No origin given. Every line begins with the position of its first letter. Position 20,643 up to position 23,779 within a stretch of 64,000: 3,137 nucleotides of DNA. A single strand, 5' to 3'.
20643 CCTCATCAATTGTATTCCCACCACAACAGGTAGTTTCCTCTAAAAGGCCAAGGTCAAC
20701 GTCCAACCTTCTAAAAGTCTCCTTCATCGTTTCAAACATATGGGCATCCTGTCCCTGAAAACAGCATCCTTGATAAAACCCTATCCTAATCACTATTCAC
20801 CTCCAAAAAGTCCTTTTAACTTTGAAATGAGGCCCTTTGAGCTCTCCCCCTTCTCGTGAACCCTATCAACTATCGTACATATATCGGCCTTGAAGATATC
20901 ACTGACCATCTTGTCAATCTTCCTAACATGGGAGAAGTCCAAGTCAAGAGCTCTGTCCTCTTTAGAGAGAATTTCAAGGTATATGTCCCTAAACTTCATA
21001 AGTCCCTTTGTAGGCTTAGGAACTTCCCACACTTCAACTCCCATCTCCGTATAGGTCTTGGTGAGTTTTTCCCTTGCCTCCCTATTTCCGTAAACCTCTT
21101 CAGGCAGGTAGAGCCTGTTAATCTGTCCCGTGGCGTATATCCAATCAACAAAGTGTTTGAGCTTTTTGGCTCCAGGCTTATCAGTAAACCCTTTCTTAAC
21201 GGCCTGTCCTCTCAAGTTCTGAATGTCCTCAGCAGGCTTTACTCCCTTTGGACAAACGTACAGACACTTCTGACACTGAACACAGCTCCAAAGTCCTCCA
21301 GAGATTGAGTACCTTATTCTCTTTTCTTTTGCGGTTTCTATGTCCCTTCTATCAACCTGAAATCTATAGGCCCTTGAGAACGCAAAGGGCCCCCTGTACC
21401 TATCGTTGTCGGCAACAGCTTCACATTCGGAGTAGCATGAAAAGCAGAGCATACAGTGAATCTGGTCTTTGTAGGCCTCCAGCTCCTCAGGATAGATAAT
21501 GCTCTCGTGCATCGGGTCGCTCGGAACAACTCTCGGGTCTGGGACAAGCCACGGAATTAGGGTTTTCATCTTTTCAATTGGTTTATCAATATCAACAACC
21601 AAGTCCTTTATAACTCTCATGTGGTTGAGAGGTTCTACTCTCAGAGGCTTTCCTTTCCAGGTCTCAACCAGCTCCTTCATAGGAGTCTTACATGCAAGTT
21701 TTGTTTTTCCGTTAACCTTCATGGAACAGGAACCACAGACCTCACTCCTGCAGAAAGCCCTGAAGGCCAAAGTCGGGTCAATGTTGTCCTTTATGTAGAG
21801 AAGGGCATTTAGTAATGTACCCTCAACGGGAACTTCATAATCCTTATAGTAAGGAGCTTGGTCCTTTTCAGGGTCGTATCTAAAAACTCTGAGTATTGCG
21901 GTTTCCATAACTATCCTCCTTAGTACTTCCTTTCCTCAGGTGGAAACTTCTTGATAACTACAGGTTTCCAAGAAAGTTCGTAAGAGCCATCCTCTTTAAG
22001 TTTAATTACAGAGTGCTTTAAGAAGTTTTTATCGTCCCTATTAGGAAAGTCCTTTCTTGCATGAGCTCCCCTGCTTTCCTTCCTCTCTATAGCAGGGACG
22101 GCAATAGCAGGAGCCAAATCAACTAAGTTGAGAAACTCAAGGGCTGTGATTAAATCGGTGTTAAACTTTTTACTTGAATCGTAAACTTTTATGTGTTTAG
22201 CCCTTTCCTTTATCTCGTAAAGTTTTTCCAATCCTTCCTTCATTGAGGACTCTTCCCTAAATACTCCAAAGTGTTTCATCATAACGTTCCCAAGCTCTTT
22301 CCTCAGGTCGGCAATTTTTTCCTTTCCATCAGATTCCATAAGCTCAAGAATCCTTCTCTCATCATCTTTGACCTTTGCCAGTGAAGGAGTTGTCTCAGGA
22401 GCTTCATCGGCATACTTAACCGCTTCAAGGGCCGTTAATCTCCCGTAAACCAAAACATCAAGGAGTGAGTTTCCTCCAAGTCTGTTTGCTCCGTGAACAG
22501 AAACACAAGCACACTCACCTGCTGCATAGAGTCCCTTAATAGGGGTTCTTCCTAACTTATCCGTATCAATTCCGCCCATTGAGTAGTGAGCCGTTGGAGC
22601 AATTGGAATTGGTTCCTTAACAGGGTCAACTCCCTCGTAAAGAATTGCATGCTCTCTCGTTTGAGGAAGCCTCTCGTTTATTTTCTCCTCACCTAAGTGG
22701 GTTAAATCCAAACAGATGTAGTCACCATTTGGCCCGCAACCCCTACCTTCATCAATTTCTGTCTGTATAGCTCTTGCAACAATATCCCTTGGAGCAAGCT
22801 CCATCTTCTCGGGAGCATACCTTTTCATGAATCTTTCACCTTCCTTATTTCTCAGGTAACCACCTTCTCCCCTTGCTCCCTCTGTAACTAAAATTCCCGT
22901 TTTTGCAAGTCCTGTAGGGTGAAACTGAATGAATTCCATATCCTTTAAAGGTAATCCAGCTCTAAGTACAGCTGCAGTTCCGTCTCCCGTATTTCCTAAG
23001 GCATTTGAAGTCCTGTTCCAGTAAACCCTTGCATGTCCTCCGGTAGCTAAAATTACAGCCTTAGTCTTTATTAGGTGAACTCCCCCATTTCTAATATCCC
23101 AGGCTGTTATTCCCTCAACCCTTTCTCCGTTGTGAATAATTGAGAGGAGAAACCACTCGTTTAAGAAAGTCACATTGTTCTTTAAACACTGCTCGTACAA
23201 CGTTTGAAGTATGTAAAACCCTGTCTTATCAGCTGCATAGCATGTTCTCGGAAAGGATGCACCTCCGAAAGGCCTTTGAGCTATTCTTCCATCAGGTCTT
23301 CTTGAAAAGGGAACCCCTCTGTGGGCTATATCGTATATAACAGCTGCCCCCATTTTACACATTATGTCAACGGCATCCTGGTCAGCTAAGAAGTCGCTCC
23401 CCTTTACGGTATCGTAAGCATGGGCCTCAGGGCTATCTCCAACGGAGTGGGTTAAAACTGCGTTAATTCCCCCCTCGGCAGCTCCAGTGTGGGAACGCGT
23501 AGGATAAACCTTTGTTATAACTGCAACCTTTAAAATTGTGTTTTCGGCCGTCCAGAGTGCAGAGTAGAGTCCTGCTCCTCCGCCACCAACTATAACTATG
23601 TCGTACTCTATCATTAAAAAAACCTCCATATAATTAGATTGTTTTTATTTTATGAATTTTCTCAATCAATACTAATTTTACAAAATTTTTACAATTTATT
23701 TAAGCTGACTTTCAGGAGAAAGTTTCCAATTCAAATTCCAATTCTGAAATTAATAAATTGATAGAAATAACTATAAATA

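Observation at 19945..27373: Two paralogous type-E (flavoprotein / FeS / CCG-domain) fumarate reductase or succinate dehydrogenase operons arranged head to head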

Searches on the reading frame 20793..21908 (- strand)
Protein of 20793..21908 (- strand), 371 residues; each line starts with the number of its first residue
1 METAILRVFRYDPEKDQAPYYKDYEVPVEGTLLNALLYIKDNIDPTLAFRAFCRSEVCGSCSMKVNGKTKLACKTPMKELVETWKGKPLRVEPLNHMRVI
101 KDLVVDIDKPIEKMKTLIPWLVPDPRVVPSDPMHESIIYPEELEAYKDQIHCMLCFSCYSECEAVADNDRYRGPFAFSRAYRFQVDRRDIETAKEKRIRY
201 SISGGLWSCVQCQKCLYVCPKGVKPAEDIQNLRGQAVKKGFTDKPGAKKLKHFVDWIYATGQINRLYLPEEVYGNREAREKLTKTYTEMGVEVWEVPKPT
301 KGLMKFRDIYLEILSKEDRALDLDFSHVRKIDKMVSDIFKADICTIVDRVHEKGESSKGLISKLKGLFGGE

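Call 3: search_protein_families(library=pfam, proteins=[window:20793-21908:-])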
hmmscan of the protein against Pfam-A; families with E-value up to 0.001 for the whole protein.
window:20793-21908:- (371 aa): 5 families
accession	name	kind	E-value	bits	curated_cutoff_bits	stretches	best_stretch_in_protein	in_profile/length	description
PF13085.11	Fer2_3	-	9.5e-34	116.1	27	1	6-109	2-104/107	2Fe-2S iron-sulfur cluster binding domain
PF13183.11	Fer4_8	-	2.9e-09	37.8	27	1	151-223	4-68/68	4Fe-4S dicluster domain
PF13187.11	Fer4_9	-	6.6e-07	29.7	27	1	151-222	1-50/52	4Fe-4S dicluster domain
PF12838.12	Fer4_7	-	8.2e-07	29.8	27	1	151-223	1-52/52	4Fe-4S dicluster domain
PF13534.11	Fer4_17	-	5.7e-05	24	22.2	1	152-223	2-60/61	4Fe-4S dicluster domain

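Call 4: search_protein_families(library=ncbifam, proteins=[window:20793-21908:-])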
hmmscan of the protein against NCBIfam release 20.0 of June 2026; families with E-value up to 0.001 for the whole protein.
window:20793-21908:- (371 aa): 16 families
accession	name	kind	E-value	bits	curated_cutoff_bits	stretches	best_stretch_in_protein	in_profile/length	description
TIGR00384.1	dhsB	subfamily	2e-66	223.6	88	1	8-233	1-222/222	succinate dehydrogenase and fumarate reductase iron-sulfur protein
NF004616.0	PRK05950.1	subfamily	1.5e-65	220.7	228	1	4-239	6-236/238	succinate dehydrogenase iron-sulfur subunit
NF009226.0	PRK12576.1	equivalog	1e-61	209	344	1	3-263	9-267/317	succinate dehydrogenase/fumarate reductase iron-sulfur subunit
NF042952.1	MFR_FeS_SdhB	equivalog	9.2e-57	192.5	600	1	10-274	7-270/320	8-methylmenaquinol:fumarate reductase iron-sulfur subunit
NF009227.0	PRK12577.1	equivalog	8.3e-53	179.2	349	1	6-275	5-278/330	succinate dehydrogenase/fumarate reductase iron-sulfur subunit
NF009051.0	PRK12385.1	equivalog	1.6e-52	178.4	333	1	5-235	8-231/244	succinate dehydrogenase/fumarate reductase iron-sulfur subunit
NF004898.0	PRK06259.1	equivalog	9.3e-47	159.7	385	1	4-252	4-231/488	fumarate reductase (CoM/CoB) subunit TfrB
NF009225.0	PRK12575.1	subfamily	2e-39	135.4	443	1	2-238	3-232/235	succinate dehydrogenase/fumarate reductase iron-sulfur subunit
NF010071.0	PRK13552.1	equivalog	2.3e-32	112.2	264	1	5-237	6-236/241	fumarate reductase iron-sulfur subunit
NF006391.0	PRK08640.1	equivalog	5.1e-28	97.7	244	1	46-239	57-242/254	succinate dehydrogenase iron-sulfur subunit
NF009052.0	PRK12386.1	equivalog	5.1e-27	94.5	256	1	3-226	4-220/255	succinate dehydrogenase/fumarate reductase iron-sulfur subunit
NF005746.0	PRK07570.1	subfamily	4.2e-11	42.6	243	1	44-240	49-244/250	succinate dehydrogenase/fumarate reductase iron-sulfur subunit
NF008369.0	PRK11168.1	equivalog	1.6e-07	30.6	278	1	151-240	12-91/401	anaerobic glycerol-3-phosphate dehydrogenase subunit C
TIGR03290.1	CoB_CoM_SS_C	equivalog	1.9e-07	31.2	160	1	203-261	42-96/144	CoB--CoM heterodisulfide reductase subunit C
NF041890.1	hdrC_Methbact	equivalog_domain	6.9e-06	25.8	270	1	205-273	70-134/192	ferredoxin:CoB-CoM heterodisulfide reductase subunit HdrC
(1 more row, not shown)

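Call 32: search_solved_structures(query=window:20793-21908:-, max_evalue=1e-10)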
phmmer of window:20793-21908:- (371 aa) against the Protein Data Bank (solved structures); distinct sequences matched with E-value up to 1e-10: 24.
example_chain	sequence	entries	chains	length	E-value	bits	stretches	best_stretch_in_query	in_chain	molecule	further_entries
1kf6_B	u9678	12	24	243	6.1e-42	147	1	5-235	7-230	FUMARATE REDUCTASE IRON-SULFUR PROTEIN | Fumarate reductase iron-sulfur subunit | Fumarate reductase (Anaerobic), Fe-S subunit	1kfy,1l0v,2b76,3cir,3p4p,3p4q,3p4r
2wp9_B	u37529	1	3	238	2.3e-37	131.9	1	7-236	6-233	SUCCINATE DEHYDROGENASE IRON-SULFUR SUBUNIT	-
1nek_B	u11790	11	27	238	5.8e-37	130.6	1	7-236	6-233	Succinate dehydrogenase iron-sulfur protein | SUCCINATE DEHYDROGENASE IRON-SULFUR SUBUNIT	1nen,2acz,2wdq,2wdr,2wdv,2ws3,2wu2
6lum_B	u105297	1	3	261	5.7e-35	124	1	5-233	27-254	Succinate dehydrogenase subunit B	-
3abv_B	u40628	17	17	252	3.7e-34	121.4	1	7-233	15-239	Succinate dehydrogenase [ubiquinone] iron-sulfur subunit, mitochondrial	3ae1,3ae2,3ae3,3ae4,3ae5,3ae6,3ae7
1zoy_B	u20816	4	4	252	3.7e-34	121.3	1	7-233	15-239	Iron-sulfur protein | Succinate dehydrogenase [ubiquinone] iron-sulfur subunit, mitochondrial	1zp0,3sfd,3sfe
4ytp_B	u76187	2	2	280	5.3e-34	120.8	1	7-233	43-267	Succinate dehydrogenase [ubiquinone] iron-sulfur subunit, mitochondrial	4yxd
8gs8_B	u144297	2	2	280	6.1e-34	120.6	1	7-233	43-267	Succinate dehydrogenase [ubiquinone] iron-sulfur subunit, mitochondrial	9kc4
9kpt_B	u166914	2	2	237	3e-33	118.4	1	6-232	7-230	Succinate dehydrogenase [ubiquinone] iron-sulfur subunit, mitochondrial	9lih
9kq3_B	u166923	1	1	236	3e-33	118.4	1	6-232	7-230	Succinate dehydrogenase [ubiquinone] iron-sulfur subunit, mitochondrial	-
9kps_B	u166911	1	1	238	3.1e-33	118.3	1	6-232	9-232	Succinate dehydrogenase [ubiquinone] iron-sulfur subunit, mitochondrial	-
9lig_B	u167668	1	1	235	3.3e-33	118.2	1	6-231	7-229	Succinate dehydrogenase [ubiquinone] iron-sulfur subunit, mitochondrial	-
9qdl_B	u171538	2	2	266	4.4e-33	117.8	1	6-232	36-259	Succinate dehydrogenase [ubiquinone] iron-sulfur subunit, mitochondrial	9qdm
3vr8_B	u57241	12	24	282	1e-32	116.6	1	6-234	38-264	Iron-sulfur subunit of succinate dehydrogenase | Succinate dehydrogenase [ubiquinone] iron-sulfur subunit, mitochondrial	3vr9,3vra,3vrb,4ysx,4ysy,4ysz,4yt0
9fq7_2N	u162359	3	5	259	1.1e-32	116.5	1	6-235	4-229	Succinate dehydrogenase [ubiquinone] iron-sulfur subunit, mitochondrial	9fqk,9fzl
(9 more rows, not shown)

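Call 66: find_homologous_proteins(query=window:20793-21908:-, max_evalue=1e-30)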
Query window:20793-21908:- (371 aa): 420 proteins with E <= 1e-30 among 3604 candidates; the best 120 are listed.
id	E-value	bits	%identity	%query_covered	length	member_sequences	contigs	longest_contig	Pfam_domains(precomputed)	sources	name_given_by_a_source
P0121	7.8e-229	777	88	100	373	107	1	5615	PF12838.13,PF13183.12,PF13187.12,PF13085.12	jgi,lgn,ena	-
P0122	2.7e-221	752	83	99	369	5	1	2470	PF12838.13,PF13183.12,PF13187.12,PF13085.12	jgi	-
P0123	3.5e-213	725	82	100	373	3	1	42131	PF12838.13,PF13183.12,PF13187.12,PF13085.12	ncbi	ncbi:MAG: succinate dehydrogenase/fumarate reductase iron-sulfur subunit [Desulfurobacteriaceae bact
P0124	5.3e-212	722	81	100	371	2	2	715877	PF12838.13,PF13183.12,PF13187.12,PF13085.12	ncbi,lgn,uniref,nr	ncbi:succinate dehydrogenase / fumarate reductase iron-sulfur subunit [Desulfurobacterium pacificum]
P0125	9.7e-190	648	72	100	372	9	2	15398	PF13183.12,PF13085.12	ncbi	-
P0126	1.4e-170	585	90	73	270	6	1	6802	PF12838.13,PF13183.12,PF13187.12,PF13085.12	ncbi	ncbi:MAG: succinate dehydrogenase/fumarate reductase iron-sulfur subunit, partial [Desulfurobacteria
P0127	4.0e-131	455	55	100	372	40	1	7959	PF12838.13,PF13534.12,PF13237.12,PF13183.12,PF13187.12,PF13085.12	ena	-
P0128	2.2e-128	446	56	93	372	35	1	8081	PF13237.12,PF13183.12,PF13187.12,PF13085.12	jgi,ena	-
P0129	3.4e-127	442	55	99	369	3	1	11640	PF12838.13,PF13534.12,PF13237.12,PF13183.12,PF13187.12,PF13085.12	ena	-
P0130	6.5e-116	405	74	61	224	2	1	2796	PF13484.12,PF12838.13,PF13183.12,PF13187.12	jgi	jgi:succinate dehydrogenase / fumarate reductase iron-sulfur subunit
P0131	8.6e-104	365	47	92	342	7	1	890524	PF13746.12,PF12838.13,PF13237.12,PF13183.12,PF13187.12,PF13085.12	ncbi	-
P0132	7.3e-100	353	44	92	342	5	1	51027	PF13746.12,PF12838.13,PF13237.12,PF13183.12,PF13085.12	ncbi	ncbi:succinate dehydrogenase/fumarate reductase iron-sulfur subunit [Desulfurobacterium sp.]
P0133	8.4e-99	349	46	92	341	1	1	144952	PF12838.13,PF13237.12,PF13183.12,PF13085.12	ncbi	ncbi:succinate dehydrogenase/fumarate reductase iron-sulfur subunit [Desulfurobacterium sp.]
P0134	1.1e-88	316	42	92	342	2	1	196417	PF13183.12,PF13085.12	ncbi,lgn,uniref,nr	ncbi:succinate dehydrogenase/fumarate reductase iron-sulfur subunit [Desulfurobacterium atlanticum]|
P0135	4.1e-87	311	42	92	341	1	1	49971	PF13534.12,PF13183.12,PF13187.12,PF13085.12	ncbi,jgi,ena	-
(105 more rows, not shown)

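Call 94: predict_structure(alignment_id=A2)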
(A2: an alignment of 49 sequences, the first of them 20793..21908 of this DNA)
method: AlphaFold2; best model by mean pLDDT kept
length: 371 residues; sequences in the alignment: 49
mean_pLDDT: 88.5   pTM: 0.80
mean pLDDT of the five models: 88.5, 88.2, 87.8, 84.6, 78.3
residues with pLDDT >= 90: 261; 70-90: 75; 50-70: 21; < 50: 14
segments of 3 or more residues with pLDDT < 50: 350-352, 354-356, 367-371
pLDDT, mean of each block of 10 residues (from residue 1): 96 97 98 98 97 70 94 95 94 96 95 95 93 90 92 93 92 96 95 97 94 91 94 94 92 92 91 93 93 84 87 80 88 84 54 48 47 37
secondary structure, 60 per line:
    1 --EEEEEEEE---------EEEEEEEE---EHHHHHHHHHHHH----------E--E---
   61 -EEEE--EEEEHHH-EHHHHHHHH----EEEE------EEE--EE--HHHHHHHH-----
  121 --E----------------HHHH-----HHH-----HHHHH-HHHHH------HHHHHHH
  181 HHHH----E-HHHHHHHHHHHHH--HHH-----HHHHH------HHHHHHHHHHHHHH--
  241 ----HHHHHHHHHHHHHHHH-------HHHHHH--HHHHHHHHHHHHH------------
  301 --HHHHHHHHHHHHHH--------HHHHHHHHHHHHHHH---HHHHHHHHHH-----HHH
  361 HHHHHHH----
elements in order: E3-10 E20-27 H32-43 E62-65 E68-71 H77-84 E89-92 E99-101 H108-115 H140-143 H157-161 H163-167 H174-184 H191-203 H214-218 H225-238 H245-260 H268-273 H276-288 H303-316 H325-339 H343-352 H358-367

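Call 96: fold_search(model_id=the predicted structure, library=pdb)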
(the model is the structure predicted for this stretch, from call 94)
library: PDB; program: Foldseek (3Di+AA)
matches with E <= 10: 305; with E <= 0.001: 34
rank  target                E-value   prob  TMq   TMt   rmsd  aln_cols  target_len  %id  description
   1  6awf_F                2.8e-20  1.00  0.59  0.91   2.2       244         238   35  Escherichia coli quinol:fumarate reductase crystallized without dicarboxylate (released 2017-12-06)
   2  6awf_B                4.9e-19  1.00  0.59  0.89   2.3       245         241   35  Escherichia coli quinol:fumarate reductase crystallized without dicarboxylate (released 2017-12-06)
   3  1kf6_B                6.7e-19  1.00  0.59  0.89   2.2       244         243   35  E. coli Quinol-Fumarate Reductase with Bound Inhibitor HQNO (released 2002-03-13)
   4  1nek_B                9.5e-18  1.00  0.58  0.89   2.6       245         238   32  Complex II (Succinate Dehydrogenase) From E. Coli with ubiquinone bound (released 2003-02-25)
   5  2wp9_B                1.2e-17  1.00  0.58  0.89   2.6       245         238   32  Crystal structure of the E. coli succinate:quinone oxidoreductase (SQR) SdhB His207Thr mutant (released 2010-08-25)
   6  1zoy_B                1.2e-17  1.00  0.58  0.88   2.5       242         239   31  Crystal Structure of Mitochondrial Respiratory Complex II from porcine heart at 2.4 Angstroms (released 2005-07-12)
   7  2h89_B                1.3e-17  1.00  0.57  0.86   2.7       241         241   29  Avian Respiratory Complex II with Malonate Bound (released 2006-06-20)
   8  4ysx_B                2.2e-17  1.00  0.58  0.85   2.6       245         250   30  Crystal structure of Mitochondrial rhodoquinol-fumarate reductase from Ascaris suum with the specific inhibitor NN23 (released 2015-08-05)
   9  2fbw_O                3.2e-17  1.00  0.57  0.86   2.5       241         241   30  Avian respiratory complex II with carboxin bound (released 2005-12-20)
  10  4ysx_F                3.4e-17  1.00  0.57  0.83   2.7       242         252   30  Crystal structure of Mitochondrial rhodoquinol-fumarate reductase from Ascaris suum with the specific inhibitor NN23 (released 2015-08-05)
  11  2fbw_B                3.8e-17  1.00  0.57  0.86   2.5       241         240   30  Avian respiratory complex II with carboxin bound (released 2005-12-20)
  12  8gs8_B                4.9e-17  1.00  0.57  0.87   2.5       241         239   32  cryo-EM structure of the human respiratory complex II (released 2023-05-10)
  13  1yq3_B                6.7e-17  1.00  0.57  0.85   2.6       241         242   30  Avian respiratory complex ii with oxaloacetate and ubiquinone (released 2005-12-20)
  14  6lum_B                9.3e-17  1.00  0.57  0.86   2.8       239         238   31  Structure of Mycobacterium smegmatis succinate dehydrogenase 2 (released 2020-05-27)
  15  9fq7_2N               1.0e-16  1.00  0.56  0.79   2.6       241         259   31  Perkinsus marinus Respiratory supercomplex CII2CIII2CIV2 in c1 sate (released 2025-07-02)
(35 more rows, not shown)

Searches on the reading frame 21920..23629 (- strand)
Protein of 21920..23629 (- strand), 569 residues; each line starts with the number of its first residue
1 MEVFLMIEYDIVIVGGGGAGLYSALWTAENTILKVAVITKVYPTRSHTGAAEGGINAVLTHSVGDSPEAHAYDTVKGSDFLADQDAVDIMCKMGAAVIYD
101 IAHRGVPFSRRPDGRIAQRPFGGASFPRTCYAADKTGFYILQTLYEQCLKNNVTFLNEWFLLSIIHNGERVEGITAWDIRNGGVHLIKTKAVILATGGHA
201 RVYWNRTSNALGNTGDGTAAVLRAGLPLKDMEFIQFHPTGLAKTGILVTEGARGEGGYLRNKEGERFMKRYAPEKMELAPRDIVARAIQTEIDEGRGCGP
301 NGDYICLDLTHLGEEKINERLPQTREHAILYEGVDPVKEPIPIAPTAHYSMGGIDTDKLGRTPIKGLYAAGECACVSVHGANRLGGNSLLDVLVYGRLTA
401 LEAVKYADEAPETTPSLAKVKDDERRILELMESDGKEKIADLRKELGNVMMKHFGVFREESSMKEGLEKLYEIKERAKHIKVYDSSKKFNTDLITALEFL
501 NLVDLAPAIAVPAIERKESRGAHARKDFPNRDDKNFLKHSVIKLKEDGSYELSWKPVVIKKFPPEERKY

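Call 3: search_protein_families(library=pfam, proteins=[window:21920-23629:-])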
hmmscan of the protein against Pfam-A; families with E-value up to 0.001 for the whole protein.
window:21920-23629:- (569 aa): 6 families
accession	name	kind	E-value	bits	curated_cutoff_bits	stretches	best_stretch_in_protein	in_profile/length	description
PF00890.30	FAD_binding_2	-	6e-114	381.9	20.4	1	10-389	1-414/414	FAD binding domain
PF02910.25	Succ_DH_flav_C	-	1.3e-44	151.7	20.8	1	443-569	1-130/130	Fumarate reductase flavoprotein C-term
PF07992.20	Pyr_redox_2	-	1.5e-09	38.1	26.1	1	9-202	1-113/291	Pyridine nucleotide-disulphide oxidoreductase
PF03486.20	HI0933_like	-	1.6e-08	34.8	50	1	131-380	102-224/244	HI0933-like protein Rossmann domain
PF01266.30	DAO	-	1.2e-05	25.4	27.9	0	10-59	1-50/353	FAD dependent oxidoreductase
PF01946.23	Thi4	-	0.0002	21.1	26.2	0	6-40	15-49/235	Thi4 family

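Call 4: search_protein_families(library=ncbifam, proteins=[window:21920-23629:-])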
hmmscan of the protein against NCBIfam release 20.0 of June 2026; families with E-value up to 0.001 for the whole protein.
window:21920-23629:- (569 aa): 42 families (the best 25 are shown)
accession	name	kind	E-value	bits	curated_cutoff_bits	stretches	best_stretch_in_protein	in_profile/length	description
TIGR01812.1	sdhA_frdA_Gneg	subfamily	1.1e-241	803.3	567.3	1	10-569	1-568/568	succinate dehydrogenase or fumarate reductase, flavoprotein subunit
NF004724.0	PRK06069.1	subfamily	1.6e-221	736.5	826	1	6-569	3-577/577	succinate dehydrogenase/fumarate reductase flavoprotein subunit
TIGR01816.1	sdhA_forward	equivalog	3.4e-218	725.5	727.35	1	8-562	2-572/584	succinate dehydrogenase flavoprotein subunit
NF004613.0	PRK05945.1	equivalog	1.2e-197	658.1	824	1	6-569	1-575/575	succinate dehydrogenase/fumarate reductase flavoprotein subunit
NF042982.1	MFR_Fp_SdhA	equivalog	1.4e-186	621.6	1100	1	9-568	48-612/612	8-methylmenaquinol:fumarate reductase flavoprotein subunit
NF006686.0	PRK09231.1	equivalog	1.6e-182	608.2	854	1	7-569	4-581/598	fumarate reductase (quinol) flavoprotein subunit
TIGR01176.1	fum_red_Fp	equivalog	8.2e-179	595.9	932.7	1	8-569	3-579/580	fumarate reductase (quinol) flavoprotein subunit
NF005037.0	PRK06452.1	equivalog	3.7e-178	593.6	862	1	7-569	4-566/566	succinate dehydrogenase flavoprotein subunit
NF004900.0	PRK06263.1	equivalog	4.1e-145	484.5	718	1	7-546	6-538/546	fumarate reductase (CoM/CoB) subunit TfrA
NF006383.0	PRK08626.1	equivalog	7e-144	480.5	663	2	113-569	133-598/657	fumarate reductase flavoprotein subunit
NF005866.0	PRK07803.1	equivalog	4.7e-124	414.9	819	2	276-546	317-587/631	fumarate reductase/succinate dehydrogenase flavoprotein subunit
NF006392.0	PRK08641.1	equivalog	5.6e-121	405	855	1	9-569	4-579/593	succinate dehydrogenase flavoprotein subunit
TIGR00551.1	nadB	equivalog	2.5e-120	402.5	452.75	1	8-529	2-489/489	L-aspartate oxidase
NF005867.0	PRK07804.1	equivalog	2.2e-116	389.3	639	1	8-555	18-542/548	L-aspartate oxidase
NF005636.0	PRK07395.1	subfamily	1.1e-111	373.9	723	1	6-543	10-548/560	L-aspartate oxidase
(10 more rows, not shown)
